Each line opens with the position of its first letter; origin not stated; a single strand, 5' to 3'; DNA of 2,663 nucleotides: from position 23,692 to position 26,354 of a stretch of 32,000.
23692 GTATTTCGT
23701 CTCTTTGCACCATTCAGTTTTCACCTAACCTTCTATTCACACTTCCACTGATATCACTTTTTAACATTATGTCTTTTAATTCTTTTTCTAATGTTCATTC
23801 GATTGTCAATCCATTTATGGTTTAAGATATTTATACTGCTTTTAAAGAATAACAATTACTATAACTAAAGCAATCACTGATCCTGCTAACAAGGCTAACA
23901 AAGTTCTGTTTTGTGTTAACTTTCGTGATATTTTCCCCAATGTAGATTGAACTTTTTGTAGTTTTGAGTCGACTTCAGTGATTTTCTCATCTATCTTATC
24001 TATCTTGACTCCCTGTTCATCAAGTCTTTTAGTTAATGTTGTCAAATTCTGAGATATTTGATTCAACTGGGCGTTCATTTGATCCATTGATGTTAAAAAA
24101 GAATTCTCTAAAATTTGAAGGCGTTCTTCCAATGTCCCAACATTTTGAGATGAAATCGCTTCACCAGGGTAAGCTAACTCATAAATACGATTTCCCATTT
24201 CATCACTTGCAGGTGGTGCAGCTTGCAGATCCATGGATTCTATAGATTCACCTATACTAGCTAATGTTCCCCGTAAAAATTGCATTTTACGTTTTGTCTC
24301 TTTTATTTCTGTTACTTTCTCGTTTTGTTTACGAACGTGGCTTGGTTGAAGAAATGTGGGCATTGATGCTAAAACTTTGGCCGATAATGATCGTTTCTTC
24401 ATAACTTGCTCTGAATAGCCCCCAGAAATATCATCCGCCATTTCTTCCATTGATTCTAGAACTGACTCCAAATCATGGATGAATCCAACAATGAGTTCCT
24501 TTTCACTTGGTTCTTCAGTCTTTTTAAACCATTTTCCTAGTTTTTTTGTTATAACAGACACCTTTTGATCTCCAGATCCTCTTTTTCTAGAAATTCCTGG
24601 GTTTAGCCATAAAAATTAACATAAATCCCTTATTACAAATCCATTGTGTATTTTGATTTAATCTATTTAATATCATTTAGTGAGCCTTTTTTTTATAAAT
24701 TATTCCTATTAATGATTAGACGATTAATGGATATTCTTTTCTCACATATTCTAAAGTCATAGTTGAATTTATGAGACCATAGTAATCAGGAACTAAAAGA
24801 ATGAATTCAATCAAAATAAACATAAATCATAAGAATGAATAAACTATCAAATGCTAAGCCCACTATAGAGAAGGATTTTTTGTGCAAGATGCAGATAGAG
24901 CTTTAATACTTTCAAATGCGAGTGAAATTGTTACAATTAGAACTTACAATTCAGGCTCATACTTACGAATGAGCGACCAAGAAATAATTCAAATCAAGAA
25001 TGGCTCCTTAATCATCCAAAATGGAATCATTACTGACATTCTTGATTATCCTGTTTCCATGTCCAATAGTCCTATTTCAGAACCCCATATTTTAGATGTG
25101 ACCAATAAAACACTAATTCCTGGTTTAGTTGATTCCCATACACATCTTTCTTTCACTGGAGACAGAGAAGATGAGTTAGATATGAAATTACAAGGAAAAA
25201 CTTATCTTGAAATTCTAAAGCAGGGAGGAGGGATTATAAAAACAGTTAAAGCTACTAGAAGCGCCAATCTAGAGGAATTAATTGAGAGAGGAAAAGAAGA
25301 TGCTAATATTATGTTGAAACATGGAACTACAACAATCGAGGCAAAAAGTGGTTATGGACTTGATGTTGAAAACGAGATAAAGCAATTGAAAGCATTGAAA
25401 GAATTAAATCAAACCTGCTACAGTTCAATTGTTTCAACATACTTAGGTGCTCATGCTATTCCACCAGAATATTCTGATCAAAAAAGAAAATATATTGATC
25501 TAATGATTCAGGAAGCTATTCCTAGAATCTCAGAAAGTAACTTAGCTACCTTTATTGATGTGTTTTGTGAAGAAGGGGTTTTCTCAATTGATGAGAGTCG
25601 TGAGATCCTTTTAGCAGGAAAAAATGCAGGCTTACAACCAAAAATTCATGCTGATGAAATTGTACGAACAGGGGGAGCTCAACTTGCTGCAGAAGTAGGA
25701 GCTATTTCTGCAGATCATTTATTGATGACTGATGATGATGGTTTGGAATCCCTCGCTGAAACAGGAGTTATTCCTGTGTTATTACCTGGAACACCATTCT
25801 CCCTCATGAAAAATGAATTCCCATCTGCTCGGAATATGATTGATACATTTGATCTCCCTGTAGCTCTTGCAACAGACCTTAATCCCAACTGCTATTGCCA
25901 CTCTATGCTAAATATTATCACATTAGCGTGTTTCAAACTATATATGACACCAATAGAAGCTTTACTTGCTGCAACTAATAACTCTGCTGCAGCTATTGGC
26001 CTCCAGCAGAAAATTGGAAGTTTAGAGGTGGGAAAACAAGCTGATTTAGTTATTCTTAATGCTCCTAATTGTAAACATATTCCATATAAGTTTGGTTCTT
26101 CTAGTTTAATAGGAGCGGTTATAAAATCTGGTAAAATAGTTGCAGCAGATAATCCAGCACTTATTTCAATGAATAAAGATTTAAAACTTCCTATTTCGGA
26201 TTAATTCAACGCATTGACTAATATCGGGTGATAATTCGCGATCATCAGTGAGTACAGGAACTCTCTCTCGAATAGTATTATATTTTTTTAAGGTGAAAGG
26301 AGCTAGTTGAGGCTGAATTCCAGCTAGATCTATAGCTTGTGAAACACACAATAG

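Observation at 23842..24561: Complete Q-SNARE-like protein with zero-layer Gln and tail anchor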

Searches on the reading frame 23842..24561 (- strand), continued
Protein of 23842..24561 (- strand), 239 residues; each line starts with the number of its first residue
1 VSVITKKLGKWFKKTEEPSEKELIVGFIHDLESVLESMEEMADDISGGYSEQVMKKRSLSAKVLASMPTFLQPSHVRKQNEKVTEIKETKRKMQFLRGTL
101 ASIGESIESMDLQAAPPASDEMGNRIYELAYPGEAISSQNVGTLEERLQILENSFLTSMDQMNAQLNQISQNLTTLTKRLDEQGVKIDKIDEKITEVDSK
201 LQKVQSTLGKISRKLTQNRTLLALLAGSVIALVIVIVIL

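Call 44: find_encoding_contigs(protein=P0085, flank=5000, max_places=1)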
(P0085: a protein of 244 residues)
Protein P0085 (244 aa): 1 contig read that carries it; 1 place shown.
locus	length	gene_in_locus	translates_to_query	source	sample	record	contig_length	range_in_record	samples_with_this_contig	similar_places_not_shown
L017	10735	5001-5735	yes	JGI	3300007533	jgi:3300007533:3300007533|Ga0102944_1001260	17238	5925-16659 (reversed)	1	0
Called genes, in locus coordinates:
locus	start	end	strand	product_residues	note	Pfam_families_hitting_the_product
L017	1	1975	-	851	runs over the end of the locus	?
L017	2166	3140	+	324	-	-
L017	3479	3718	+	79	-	-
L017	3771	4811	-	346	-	-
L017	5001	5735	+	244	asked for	-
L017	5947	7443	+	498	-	PF12802:MarR_2 (faint), PF01409:tRNA-synt_2d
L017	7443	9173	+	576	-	PF03484:B5, PF17759:tRNA_synthFbeta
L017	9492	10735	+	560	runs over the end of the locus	PF00664:ABC_membrane, PF00005:ABC_tran, PF02463:SMC_N (faint)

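Call 45: find_encoding_contigs(protein=P0074, flank=5000, max_places=1)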
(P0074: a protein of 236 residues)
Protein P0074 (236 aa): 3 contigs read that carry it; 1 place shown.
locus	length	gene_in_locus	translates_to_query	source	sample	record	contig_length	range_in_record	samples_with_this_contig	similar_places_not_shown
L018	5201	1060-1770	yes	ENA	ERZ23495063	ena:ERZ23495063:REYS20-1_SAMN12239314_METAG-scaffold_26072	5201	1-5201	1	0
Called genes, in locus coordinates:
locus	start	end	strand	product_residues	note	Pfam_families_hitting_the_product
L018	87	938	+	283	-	-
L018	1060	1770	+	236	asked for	PF06705:SF-assemblin (weak)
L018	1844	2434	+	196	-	-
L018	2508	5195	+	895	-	PF00270:DEAD, PF01695:IstB_IS21 (weak), PF04851:ResIII, PF20720:nSTAND3 (weak), PF22527:DEXQc_Suv3, PF00271:Helicase_C, PF08148:DSHCT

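Call 46: search_protein_families(library=pfam, proteins=[L018:1844-2434:+, L018:87-938:+, L017:3771-4811:-, L017:2166-3140:+, L016:2-610:-], max_evalue=0.1)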
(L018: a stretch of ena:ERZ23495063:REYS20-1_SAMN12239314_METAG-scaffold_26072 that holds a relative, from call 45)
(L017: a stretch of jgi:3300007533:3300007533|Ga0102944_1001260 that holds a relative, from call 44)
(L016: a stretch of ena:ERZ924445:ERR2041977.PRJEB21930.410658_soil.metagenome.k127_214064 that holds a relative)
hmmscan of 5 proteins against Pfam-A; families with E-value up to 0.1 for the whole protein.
L018:1844-2434:+ (196 aa): 2 families
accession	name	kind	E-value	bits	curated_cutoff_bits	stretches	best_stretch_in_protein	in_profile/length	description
PF08923.16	MAPKK1_Int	-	5.5e-06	26.6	25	1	16-127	3-107/119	Mitogen-activated protein kinase kinase 1 interacting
PF03259.23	Robl_LC7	-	3.4e-05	23.9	23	1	20-112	5-91/91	Roadblock/LC7 domain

L018:87-938:+ (283 aa): 4 families
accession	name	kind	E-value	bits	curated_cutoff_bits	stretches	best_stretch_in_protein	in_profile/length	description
PF13248.11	Zn_ribbon_3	-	6.4e-05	22.7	27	1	258-278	2-22/26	zinc-ribbon domain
PF13240.11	Zn_Ribbon_1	-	0.0011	19.1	25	1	261-278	2-19/23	zinc-ribbon domain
PF12773.13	DZR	-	0.01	16.4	27.3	1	258-278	24-44/45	Double zinc ribbon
PF18912.6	DZR_2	-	0.045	14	27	1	260-282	9-31/56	Double zinc ribbon domain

L017:3771-4811:- (346 aa): 0 families

L017:2166-3140:+ (324 aa): 16 families
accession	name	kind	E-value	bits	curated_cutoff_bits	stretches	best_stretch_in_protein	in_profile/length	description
PF13855.12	LRR_8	-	6.5e-38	128.7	27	5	142-200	1-61/61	Leucine rich repeat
PF12799.13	LRR_4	-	7e-25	86.9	27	6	143-180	2-39/44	Leucine Rich repeats (2 copies)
PF23598.1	LRR_14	-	2.8e-22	79.4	40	3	148-214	53-117/353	Leucine-rich repeat region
PF00560.39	LRR_1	-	6e-18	61.5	20.6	1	143-164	1-23/23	Leucine Rich Repeat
PF23211.1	LRR_LRWD1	-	8.6e-12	45.6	28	2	89-155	35-99/190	Leucine-rich repeat and WD repeat-containing protein 1, LRR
PF25019.1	LRR_R13L1-DRL21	-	6.6e-06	26.5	27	0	29-81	71-125/127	R13L1/DRL21 LRRs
PF14580.12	LRR_9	-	1.2e-05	25.4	30.5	1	144-228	44-130/175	Leucine-rich repeat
PF13306.12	LRR_5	-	4.5e-05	23.8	27.7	1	97-197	12-110/127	BspA type Leucine rich repeat region (6 copies)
PF12773.13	DZR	-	0.00086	19.9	27.3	1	255-297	1-44/45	Double zinc ribbon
PF24048.1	LRR_NXF1-5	-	0.0013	18.7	30.5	1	89-150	50-112/142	NXF1/2/3/5 leucine-rich repeat domain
PF23952.1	LRR_EndoS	-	0.0018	18.9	27.9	0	32-129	28-116/116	Endo-beta-N-acetylglucosaminidase EndoS LRR domain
PF17126.11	RsmF_methylt_CI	-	0.0057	17.1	27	0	145-171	12-38/61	RsmF rRNA methyltransferase first C-terminal domain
PF23286.1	LRR_13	-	0.01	16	30.1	0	133-186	18-72/210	Disease resistance protein RPS4B-like, leucine-rich repeats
PF13639.12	zf-RING_2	-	0.025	15.3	27.3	1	278-320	2-44/44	Ring finger domain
PF18912.6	DZR_2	-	0.048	13.9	27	0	254-298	9-56/56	Double zinc ribbon domain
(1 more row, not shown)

L016:2-610:- (203 aa): 1 family
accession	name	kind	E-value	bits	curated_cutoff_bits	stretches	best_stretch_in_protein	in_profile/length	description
PF00348.22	polyprenyl_synt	-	8.8e-47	159.9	27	1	1-201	19-221/251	Polyprenyl synthetase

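Call 68: search_protein_families(library=pfam, alignment_id=A2, max_evalue=0.001)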
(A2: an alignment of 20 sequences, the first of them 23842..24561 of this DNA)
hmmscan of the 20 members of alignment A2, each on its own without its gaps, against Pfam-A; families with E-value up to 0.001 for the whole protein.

A. member 1, window:23842-24561:- (239 aa): 8 families
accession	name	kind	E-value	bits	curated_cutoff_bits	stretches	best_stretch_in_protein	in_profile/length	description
PF23991.1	DUF7310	-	0.00011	23.1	40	0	144-213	1-65/83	Coiled-coil region of unknown function (DUF7310)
PF04513.17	Baculo_PEP_C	-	0.00018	22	38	1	132-216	21-109/140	Baculovirus polyhedron envelope protein, PEP, C terminus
PF07889.17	DUF1664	-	0.00023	21.6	34.6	0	152-216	47-111/124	Protein of unknown function (DUF1664)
PF05739.25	SNARE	-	0.00028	21.3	26.8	1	187-237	3-53/53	SNARE domain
PF04912.19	Dynamitin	-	0.00042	20.2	31.8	1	32-215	105-299/396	Dynamitin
PF14712.11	Snapin_Pallidin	-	0.00055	20.8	29.6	0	152-211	29-88/89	Snapin/Pallidin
PF01519.22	DUF16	-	0.00078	20.3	40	0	158-215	42-99/104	Protein of unknown function DUF16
PF12352.13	V-SNARE_C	-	0.00083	20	27.1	0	178-214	29-65/66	Snare region anchored in the vesicle membrane C-terminus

B. families by the number of members that match (of 20 scanned): 24 families
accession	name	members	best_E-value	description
PF04513.17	Baculo_PEP_C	5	3.5e-05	Baculovirus polyhedron envelope protein, PEP, C terminus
PF05739.25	SNARE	5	4.8e-05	SNARE domain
PF12352.13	V-SNARE_C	5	7.5e-05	Snare region anchored in the vesicle membrane C-terminus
PF07889.17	DUF1664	4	1.4e-05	Protein of unknown function (DUF1664)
PF05531.17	NPV_P10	4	3.9e-05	Nucleopolyhedrovirus P10 protein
PF06419.17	COG6_N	2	3.1e-06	Conserved oligomeric complex COG6, N-terminal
PF04912.19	Dynamitin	2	4.1e-05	Dynamitin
PF05377.16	FlaC_arch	2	0.00013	Flagella accessory protein C (FlaC)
PF06705.16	SF-assemblin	1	5.9e-06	SF-assemblin/beta giardin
PF04849.18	HAP1_N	1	1.9e-05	HAP1 N-terminal conserved region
PF09486.15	HrpB7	1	7.5e-05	Bacterial type III secretion protein (HrpB7)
PF09177.16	STX6_10_61_N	1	7.6e-05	Syntaxin 6/10/61, N-terminal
PF06160.17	EzrA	1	9.6e-05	Septation ring formation regulator, EzrA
PF23991.1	DUF7310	1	0.00011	Coiled-coil region of unknown function (DUF7310)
PF02601.20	Exonuc_VII_L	1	0.00014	Exonuclease VII, large subunit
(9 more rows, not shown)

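Call 69: search_protein_families(library=pfam, proteins=[P0013, P0019, P0032, P0043, P0030], max_evalue=0.0001)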
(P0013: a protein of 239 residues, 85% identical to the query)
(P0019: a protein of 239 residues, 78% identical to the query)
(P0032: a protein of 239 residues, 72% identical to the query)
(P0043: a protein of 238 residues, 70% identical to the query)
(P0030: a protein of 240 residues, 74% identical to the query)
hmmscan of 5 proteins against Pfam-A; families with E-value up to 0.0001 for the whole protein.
P0013 (239 aa): 2 families
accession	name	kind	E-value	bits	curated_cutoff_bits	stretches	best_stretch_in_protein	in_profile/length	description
PF07889.17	DUF1664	-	1.8e-05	25.2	34.6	0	149-216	44-111/124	Protein of unknown function (DUF1664)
PF05739.25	SNARE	-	2.7e-05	24.5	26.8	1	187-237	3-53/53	SNARE domain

P0019 (239 aa): 1 family
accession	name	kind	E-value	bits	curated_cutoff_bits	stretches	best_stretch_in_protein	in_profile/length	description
PF05739.25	SNARE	-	3.1e-05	24.3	26.8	1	187-237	3-53/53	SNARE domain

P0032 (239 aa): 1 family
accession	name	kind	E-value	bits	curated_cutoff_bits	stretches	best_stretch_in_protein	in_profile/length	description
PF05739.25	SNARE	-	2.8e-05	24.4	26.8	1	187-237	3-53/53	SNARE domain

P0043 (238 aa): 1 family
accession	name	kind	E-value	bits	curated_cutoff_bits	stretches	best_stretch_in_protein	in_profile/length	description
PF05739.25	SNARE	-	5.3e-05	23.6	26.8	1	186-236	3-53/53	SNARE domain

P0030 (240 aa): 1 family
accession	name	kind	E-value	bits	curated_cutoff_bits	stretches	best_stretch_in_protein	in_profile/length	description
PF12352.13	V-SNARE_C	-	1.5e-06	28.8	27.1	0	179-215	29-65/66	Snare region anchored in the vesicle membrane C-terminus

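Call 70: search_protein_families(library=pfam, proteins=[P0074, P0075, P0076, P0078, P0079, P0080, P0081, P0082, P0083, P0084], max_evalue=0.001)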
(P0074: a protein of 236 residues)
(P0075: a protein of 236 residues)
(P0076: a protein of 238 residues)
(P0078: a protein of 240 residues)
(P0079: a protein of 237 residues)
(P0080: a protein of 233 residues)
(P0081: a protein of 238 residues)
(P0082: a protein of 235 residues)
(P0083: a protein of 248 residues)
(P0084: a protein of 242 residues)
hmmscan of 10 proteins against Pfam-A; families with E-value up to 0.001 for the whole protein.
P0074 (236 aa): 4 families
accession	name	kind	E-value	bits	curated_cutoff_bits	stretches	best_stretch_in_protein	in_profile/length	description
PF06705.16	SF-assemblin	-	5.9e-06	26.3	30.6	1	5-110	61-166/247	SF-assemblin/beta giardin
PF09486.15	HrpB7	-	7.5e-05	23.7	29.7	1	74-207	9-138/157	Bacterial type III secretion protein (HrpB7)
PF11239.13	DUF3040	-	0.00049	20.7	24.7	0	184-234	10-60/84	Protein of unknown function (DUF3040)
PF10779.14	XhlA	-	0.00096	19.7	34.7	1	170-230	5-62/67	Haemolysin XhlA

P0075 (236 aa): 2 families
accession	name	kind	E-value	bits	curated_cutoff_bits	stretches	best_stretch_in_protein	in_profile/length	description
PF06419.17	COG6_N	-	2.1e-05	25.1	27.4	0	139-210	19-90/114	Conserved oligomeric complex COG6, N-terminal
PF04513.17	Baculo_PEP_C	-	0.00073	20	38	0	138-212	41-109/140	Baculovirus polyhedron envelope protein, PEP, C terminus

P0076 (238 aa): 0 families

P0078 (240 aa): 5 families
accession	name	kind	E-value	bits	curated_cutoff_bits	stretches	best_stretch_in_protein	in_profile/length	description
PF04513.17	Baculo_PEP_C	-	3.5e-05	24.3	38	1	134-215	36-118/140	Baculovirus polyhedron envelope protein, PEP, C terminus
PF05531.17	NPV_P10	-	4.5e-05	24.3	29.8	0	134-177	16-58/75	Nucleopolyhedrovirus P10 protein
PF02601.20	Exonuc_VII_L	-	0.00014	21.9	35.9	0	132-206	136-208/315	Exonuclease VII, large subunit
PF21773.2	ODAD1_CC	-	0.00051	19.7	27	1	135-213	197-275/287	ODAD1 central coiled coil region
PF07889.17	DUF1664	-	0.00077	19.9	34.6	0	134-207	46-119/124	Protein of unknown function (DUF1664)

P0079 (237 aa): 0 families

P0080 (233 aa): 1 family
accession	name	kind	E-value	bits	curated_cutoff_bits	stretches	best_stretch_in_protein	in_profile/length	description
PF05531.17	NPV_P10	-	0.00055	20.8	29.8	0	174-212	28-66/75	Nucleopolyhedrovirus P10 protein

P0081 (238 aa): 1 family
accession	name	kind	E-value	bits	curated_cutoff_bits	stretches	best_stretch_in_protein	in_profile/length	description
PF12352.13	V-SNARE_C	-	7.5e-05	23.4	27.1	0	83-107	32-56/66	Snare region anchored in the vesicle membrane C-terminus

P0082 (235 aa): 3 families
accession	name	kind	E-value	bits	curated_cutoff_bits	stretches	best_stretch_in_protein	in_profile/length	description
PF05531.17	NPV_P10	-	3.9e-05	24.5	29.8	0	135-179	17-60/75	Nucleopolyhedrovirus P10 protein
PF04513.17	Baculo_PEP_C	-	0.00022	21.8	38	0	137-207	39-110/140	Baculovirus polyhedron envelope protein, PEP, C terminus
PF05791.16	Bacillus_HBL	-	0.00067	20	29.1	1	120-204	89-173/177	Bacillus haemolytic enterotoxin (HBL)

P0083 (248 aa): 0 families

P0084 (242 aa): 1 family
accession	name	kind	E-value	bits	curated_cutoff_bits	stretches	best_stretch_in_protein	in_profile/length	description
PF05739.25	SNARE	-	0.00045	20.6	26.8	1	190-226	3-39/53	SNARE domain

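Call 72: search_protein_families(library=pfam, proteins=[P0085, P0087, P0088, P0089, P0091, P0093], max_evalue=0.001)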
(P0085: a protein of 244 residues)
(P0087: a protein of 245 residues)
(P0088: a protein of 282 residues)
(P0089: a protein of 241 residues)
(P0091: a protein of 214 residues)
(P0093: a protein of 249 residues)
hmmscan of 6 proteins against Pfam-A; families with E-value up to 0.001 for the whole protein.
P0085 (244 aa): 1 family
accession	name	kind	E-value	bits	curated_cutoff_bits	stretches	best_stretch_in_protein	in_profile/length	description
PF06160.17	EzrA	-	9.6e-05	21.3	39.6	1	100-221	305-424/557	Septation ring formation regulator, EzrA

P0087 (245 aa): 2 families
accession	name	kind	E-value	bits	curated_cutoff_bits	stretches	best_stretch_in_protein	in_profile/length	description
PF09177.16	STX6_10_61_N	-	7.6e-05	23.6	29.4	0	17-63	16-64/99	Syntaxin 6/10/61, N-terminal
PF12352.13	V-SNARE_C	-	0.00013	22.6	27.1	0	182-220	27-65/66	Snare region anchored in the vesicle membrane C-terminus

P0088 (282 aa): 1 family
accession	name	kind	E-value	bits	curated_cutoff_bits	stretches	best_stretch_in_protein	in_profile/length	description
PF05739.25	SNARE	-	0.00026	21.4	26.8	1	230-277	3-50/53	SNARE domain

P0089 (241 aa): 2 families
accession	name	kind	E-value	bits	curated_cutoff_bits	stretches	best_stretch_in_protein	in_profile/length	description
PF12352.13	V-SNARE_C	-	0.00038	21.1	27.1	1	178-216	27-65/66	Snare region anchored in the vesicle membrane C-terminus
PF17107.11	SesA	-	0.00068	20.2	26.3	0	160-216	27-86/122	N-terminal domain on NACHT_NTPase and P-loop NTPases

P0091 (214 aa): 1 family
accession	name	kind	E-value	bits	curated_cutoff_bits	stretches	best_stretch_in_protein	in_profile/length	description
PF07889.17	DUF1664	-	1.4e-05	25.5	34.6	0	20-99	41-120/124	Protein of unknown function (DUF1664)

P0093 (249 aa): 1 family
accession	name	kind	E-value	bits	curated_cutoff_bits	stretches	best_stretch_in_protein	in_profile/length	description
PF05739.25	SNARE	-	4.8e-05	23.7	26.8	1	198-247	3-52/53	SNARE domain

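Call 80: find_encoding_contigs(protein=P0075, flank=4000, max_places=1)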
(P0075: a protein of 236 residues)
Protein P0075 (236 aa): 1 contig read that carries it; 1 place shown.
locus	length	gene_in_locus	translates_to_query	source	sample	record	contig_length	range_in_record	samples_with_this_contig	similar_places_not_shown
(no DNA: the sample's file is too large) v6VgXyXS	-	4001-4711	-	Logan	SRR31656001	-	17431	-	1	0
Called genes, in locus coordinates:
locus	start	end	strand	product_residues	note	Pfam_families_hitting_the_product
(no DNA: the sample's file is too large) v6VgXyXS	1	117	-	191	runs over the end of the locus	PF02002:TFIIE_alpha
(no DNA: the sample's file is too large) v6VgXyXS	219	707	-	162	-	-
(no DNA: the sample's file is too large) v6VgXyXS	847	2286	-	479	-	-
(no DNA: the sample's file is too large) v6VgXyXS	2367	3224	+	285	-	-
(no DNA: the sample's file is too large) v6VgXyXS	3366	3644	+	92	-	-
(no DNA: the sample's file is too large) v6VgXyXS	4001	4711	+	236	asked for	PF06419:COG6_N (faint)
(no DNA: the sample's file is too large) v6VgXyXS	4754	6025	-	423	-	PF07969:Amidohydro_3, PF01979:Amidohydro_1, PF07969:Amidohydro_3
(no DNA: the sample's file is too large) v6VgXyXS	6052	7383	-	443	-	PF03951:Gln-synt_N, PF00120:Gln-synt_C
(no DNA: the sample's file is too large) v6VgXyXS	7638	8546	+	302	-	PF01913:FTR, PF02741:FTR_C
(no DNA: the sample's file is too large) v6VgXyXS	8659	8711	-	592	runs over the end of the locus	PF00654:Voltage_CLC, PF00571:CBS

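Call 81: find_encoding_contigs(protein=P0080, flank=4000, max_places=1)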
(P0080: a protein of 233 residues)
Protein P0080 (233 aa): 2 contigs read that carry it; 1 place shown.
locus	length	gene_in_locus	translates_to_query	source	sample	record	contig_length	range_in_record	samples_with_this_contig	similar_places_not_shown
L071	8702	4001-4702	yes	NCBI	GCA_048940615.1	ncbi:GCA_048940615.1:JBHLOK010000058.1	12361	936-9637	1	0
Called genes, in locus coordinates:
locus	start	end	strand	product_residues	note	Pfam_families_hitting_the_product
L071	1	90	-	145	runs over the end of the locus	PF02036:SCP2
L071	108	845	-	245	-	PF00753:Lactamase_B, PF19583:ODP (faint)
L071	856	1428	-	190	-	PF00025:Arf, PF00503:G-alpha (faint), PF09439:SRPRB, PF00071:Ras, PF04670:Gtr1_RagA (weak), PF08477:Roc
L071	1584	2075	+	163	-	-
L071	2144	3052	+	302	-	PF00892:EamA, PF03151:TPT (weak), PF06027:SLC35F, PF00892:EamA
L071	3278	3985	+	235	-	-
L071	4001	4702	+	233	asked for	-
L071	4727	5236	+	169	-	PF12850:Metallophos_2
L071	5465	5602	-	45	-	PF12323:HTH_OrfB_IS605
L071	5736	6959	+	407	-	PF00025:Arf, PF00071:Ras (faint), PF04670:Gtr1_RagA, PF08477:Roc (weak)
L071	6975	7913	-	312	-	PF00025:Arf, PF00071:Ras (weak)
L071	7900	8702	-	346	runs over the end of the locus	PF01874:CitG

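Call 82: find_encoding_contigs(protein=P0081, flank=4000, max_places=1)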
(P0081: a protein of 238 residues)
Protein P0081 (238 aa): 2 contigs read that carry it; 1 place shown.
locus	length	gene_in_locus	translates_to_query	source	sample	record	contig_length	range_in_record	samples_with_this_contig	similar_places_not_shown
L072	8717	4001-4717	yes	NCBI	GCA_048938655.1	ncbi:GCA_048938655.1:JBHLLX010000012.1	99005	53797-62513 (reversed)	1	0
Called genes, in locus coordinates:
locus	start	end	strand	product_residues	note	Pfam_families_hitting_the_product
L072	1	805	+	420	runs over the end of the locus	PF03435:Sacchrp_dh_NADP, PF16653:Sacchrp_dh_C (weak)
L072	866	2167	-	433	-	PF07690:MFS_1, PF12832:MFS_1_like, PF07690:MFS_1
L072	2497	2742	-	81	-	PF13240:Zn_Ribbon_1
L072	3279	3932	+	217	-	PF04108:ATG17_like (weak)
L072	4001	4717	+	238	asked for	-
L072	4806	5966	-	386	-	-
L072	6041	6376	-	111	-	PF01985:CRS1_YhbY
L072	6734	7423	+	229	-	PF00702:Hydrolase, PF13419:HAD_2, PF13242:Hydrolase_like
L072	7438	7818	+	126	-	-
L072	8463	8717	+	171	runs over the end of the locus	PF00009:GTP_EFTU (faint), PF00025:Arf, PF00503:G-alpha (faint), PF09439:SRPRB (weak), PF00071:Ras, PF01926:MMR_HSR1 (weak), PF04670:Gtr1_RagA (weak), PF08477:Roc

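Call 83: find_encoding_contigs(protein=P0082, flank=4000, max_places=1)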
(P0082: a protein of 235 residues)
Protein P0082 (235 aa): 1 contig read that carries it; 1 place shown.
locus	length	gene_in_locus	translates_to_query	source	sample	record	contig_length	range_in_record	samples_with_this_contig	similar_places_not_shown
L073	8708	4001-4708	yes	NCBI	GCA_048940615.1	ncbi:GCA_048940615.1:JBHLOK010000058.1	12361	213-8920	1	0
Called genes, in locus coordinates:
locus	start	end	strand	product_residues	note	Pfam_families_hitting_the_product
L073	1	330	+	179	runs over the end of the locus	PF00025:Arf, PF00071:Ras, PF04670:Gtr1_RagA (faint), PF08477:Roc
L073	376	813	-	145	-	PF02036:SCP2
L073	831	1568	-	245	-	PF00753:Lactamase_B, PF19583:ODP (faint)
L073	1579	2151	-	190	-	PF00025:Arf, PF00503:G-alpha (faint), PF09439:SRPRB, PF00071:Ras, PF04670:Gtr1_RagA (weak), PF08477:Roc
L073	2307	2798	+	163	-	-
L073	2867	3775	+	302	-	PF00892:EamA, PF03151:TPT (weak), PF06027:SLC35F, PF00892:EamA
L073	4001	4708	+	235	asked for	-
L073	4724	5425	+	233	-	-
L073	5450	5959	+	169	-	PF12850:Metallophos_2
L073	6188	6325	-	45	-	PF12323:HTH_OrfB_IS605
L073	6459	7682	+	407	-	PF00025:Arf, PF00071:Ras (faint), PF04670:Gtr1_RagA, PF08477:Roc (weak)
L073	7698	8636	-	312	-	PF00025:Arf, PF00071:Ras (weak)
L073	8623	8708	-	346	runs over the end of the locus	PF01874:CitG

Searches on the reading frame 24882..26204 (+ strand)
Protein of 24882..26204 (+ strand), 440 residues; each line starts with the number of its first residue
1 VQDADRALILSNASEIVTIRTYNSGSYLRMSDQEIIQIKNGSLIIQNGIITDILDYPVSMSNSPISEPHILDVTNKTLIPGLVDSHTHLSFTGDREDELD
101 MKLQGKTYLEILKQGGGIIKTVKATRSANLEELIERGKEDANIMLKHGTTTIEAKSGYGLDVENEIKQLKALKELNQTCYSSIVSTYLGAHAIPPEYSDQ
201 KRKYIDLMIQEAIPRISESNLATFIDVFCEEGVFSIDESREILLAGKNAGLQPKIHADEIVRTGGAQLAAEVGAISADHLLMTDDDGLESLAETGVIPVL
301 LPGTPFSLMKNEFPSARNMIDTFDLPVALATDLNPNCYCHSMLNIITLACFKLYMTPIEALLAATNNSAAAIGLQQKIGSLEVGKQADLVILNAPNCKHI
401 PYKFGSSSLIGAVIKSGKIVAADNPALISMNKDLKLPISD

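Call 40: search_protein_families(library=pfam, proteins=[window:24882-26204:+], max_evalue=0.001)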
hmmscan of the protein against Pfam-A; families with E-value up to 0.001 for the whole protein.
window:24882-26204:+ (440 aa): 2 families
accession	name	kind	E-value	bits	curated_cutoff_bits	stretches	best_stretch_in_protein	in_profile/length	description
PF01979.26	Amidohydro_1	-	1e-19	71.4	25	1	77-420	1-345/345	Amidohydrolase family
PF07969.17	Amidohydro_3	-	1.2e-16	61.7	29.7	2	232-420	257-471/472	Amidohydrolase family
